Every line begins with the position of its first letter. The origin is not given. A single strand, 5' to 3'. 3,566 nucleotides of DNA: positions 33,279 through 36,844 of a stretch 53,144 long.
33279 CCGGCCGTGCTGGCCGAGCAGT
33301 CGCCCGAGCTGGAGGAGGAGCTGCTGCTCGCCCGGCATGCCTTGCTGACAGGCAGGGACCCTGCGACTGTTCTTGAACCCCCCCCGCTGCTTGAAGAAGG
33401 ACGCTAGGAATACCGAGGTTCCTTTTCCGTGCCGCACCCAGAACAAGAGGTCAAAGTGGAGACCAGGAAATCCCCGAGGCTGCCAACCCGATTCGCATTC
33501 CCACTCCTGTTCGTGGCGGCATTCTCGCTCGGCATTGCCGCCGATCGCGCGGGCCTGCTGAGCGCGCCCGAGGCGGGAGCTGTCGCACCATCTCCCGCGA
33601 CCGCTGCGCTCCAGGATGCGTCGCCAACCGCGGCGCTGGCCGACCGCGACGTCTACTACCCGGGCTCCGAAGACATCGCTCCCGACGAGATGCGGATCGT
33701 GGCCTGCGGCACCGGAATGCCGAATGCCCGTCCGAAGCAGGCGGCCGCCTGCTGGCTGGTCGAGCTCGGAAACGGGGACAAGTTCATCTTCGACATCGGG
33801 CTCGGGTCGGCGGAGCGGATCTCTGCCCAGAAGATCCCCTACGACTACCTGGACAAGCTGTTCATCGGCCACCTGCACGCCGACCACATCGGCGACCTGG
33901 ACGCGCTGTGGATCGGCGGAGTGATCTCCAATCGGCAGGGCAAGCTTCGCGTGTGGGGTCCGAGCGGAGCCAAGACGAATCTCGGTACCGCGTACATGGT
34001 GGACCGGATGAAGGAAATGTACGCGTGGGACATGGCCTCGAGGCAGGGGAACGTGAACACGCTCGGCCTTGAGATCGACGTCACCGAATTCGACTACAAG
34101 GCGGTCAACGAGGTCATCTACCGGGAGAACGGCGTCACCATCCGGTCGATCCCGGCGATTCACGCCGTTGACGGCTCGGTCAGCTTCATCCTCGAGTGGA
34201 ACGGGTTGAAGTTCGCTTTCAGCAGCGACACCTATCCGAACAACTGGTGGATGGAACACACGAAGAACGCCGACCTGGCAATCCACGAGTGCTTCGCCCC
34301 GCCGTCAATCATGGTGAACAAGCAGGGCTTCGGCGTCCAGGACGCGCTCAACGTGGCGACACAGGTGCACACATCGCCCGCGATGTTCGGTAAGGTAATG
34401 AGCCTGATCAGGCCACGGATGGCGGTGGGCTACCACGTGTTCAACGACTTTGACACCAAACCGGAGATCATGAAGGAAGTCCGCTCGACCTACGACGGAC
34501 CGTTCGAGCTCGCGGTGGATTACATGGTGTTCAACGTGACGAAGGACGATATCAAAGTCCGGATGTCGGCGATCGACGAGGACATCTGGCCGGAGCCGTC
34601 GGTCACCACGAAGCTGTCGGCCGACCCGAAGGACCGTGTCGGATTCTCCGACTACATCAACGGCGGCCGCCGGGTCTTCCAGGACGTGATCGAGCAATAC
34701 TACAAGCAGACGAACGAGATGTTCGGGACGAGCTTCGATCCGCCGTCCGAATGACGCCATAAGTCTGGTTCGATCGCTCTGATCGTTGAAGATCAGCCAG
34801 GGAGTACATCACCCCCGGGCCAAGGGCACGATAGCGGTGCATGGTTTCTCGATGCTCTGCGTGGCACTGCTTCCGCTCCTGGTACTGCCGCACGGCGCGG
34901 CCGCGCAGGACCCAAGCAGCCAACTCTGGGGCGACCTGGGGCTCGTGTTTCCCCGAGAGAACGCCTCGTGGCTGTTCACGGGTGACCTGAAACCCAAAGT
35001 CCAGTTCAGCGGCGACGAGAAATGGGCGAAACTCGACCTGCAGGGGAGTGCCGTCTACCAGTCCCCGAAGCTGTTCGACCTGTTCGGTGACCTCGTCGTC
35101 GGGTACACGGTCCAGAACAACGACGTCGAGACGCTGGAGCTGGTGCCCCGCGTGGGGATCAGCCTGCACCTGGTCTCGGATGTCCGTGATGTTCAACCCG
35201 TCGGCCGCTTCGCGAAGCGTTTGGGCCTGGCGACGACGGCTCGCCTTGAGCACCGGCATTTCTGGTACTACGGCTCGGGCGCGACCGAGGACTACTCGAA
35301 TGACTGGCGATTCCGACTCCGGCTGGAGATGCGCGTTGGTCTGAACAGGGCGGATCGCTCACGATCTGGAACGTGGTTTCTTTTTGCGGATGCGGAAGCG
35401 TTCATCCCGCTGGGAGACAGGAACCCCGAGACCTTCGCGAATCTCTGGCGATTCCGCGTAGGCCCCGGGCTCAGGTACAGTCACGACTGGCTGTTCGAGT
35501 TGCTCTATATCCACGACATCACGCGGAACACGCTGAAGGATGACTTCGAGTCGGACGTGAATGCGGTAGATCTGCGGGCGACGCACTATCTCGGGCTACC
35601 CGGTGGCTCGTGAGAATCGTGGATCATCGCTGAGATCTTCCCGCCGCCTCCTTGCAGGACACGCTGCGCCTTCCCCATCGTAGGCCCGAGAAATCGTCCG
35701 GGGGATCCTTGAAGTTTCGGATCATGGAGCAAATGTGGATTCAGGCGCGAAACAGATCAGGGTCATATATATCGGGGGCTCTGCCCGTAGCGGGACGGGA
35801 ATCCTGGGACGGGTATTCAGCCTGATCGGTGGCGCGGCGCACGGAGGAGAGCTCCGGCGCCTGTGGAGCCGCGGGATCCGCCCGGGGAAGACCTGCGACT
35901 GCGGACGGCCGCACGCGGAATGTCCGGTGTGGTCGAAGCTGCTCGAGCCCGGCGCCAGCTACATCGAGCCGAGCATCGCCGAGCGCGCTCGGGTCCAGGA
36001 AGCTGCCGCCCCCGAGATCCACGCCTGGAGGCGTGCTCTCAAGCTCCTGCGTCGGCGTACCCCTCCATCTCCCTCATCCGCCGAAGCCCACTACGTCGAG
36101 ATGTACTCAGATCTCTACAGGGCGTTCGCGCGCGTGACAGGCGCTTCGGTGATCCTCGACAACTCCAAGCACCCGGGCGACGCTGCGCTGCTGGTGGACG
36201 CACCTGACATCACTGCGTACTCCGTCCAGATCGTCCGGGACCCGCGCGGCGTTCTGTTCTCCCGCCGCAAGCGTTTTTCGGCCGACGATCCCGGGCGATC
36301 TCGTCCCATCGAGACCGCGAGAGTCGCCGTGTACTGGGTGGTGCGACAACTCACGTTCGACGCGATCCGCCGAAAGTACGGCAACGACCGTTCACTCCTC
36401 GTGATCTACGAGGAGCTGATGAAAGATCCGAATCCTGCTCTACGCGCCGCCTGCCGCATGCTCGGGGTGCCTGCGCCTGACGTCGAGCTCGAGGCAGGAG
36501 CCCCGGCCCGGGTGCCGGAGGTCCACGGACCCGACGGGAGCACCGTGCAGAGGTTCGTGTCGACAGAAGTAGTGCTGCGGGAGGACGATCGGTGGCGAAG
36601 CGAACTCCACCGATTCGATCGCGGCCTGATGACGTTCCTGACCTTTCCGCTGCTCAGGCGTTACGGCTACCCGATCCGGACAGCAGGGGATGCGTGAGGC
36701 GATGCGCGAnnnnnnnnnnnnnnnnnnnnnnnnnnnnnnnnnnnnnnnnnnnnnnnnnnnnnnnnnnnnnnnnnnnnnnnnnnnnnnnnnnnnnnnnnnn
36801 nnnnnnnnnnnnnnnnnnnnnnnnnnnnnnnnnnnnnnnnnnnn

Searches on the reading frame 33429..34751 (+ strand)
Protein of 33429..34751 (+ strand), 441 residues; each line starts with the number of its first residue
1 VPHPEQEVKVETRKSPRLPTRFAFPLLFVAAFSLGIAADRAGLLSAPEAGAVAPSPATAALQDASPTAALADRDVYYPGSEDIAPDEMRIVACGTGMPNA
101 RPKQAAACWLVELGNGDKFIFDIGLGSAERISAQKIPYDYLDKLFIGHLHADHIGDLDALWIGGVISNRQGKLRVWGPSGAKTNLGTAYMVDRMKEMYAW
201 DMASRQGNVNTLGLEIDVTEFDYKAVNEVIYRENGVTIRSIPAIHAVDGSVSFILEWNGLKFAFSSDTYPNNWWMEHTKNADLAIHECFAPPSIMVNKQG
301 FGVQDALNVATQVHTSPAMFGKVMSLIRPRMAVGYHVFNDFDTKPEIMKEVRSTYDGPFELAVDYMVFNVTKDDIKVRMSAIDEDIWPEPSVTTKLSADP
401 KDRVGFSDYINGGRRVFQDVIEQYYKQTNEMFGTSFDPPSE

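Call 41: search_protein_families(library=pfam, proteins=[window:33429-34751:+], max_evalue=0.0001)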
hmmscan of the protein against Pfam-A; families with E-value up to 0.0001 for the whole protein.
window:33429-34751:+ (441 aa): 3 families
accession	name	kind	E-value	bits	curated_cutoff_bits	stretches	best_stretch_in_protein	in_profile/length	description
PF12706.13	Lactamase_B_2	-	7.4e-07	29.4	27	1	140-318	30-195/200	Beta-lactamase superfamily domain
PF00753.33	Lactamase_B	-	9.3e-06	26.2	22.7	1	107-161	7-64/196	Metallo-beta-lactamase superfamily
PF23023.1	Anti-Pycsar_Apyc1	-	8.7e-05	22.5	50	0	94-269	9-168/250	Anti-Pycsar protein Apyc1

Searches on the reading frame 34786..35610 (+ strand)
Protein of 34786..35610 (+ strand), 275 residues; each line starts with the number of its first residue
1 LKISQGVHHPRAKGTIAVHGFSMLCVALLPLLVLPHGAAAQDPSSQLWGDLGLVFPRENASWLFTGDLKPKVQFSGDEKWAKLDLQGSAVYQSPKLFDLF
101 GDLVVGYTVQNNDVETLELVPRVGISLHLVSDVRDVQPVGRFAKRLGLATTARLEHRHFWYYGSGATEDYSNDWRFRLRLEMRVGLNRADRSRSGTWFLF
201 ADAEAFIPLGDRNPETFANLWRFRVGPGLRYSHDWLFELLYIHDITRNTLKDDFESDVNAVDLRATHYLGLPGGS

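Call 76: search_protein_families(library=pfam, proteins=[window:34786-35610:+], max_evalue=0.0001)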
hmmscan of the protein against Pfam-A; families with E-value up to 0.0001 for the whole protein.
window:34786-35610:+ (275 aa): 1 family
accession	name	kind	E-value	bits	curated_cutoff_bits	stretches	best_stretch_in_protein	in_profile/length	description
PF10677.15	DUF2490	-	1.1e-09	38.8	29.8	1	140-253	85-184/186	Protein of unknown function (DUF2490)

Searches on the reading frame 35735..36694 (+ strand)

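Call 76: search_protein_families(library=pfam, proteins=[window:35735-36694:+], max_evalue=0.0001)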
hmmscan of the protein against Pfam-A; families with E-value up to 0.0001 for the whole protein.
window:35735-36694:+ (320 aa): 1 family
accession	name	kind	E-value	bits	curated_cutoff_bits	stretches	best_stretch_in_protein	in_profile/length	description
PF13469.12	Sulfotransfer_3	-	1.1e-12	49.1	27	1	11-249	2-216/216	Sulfotransferase family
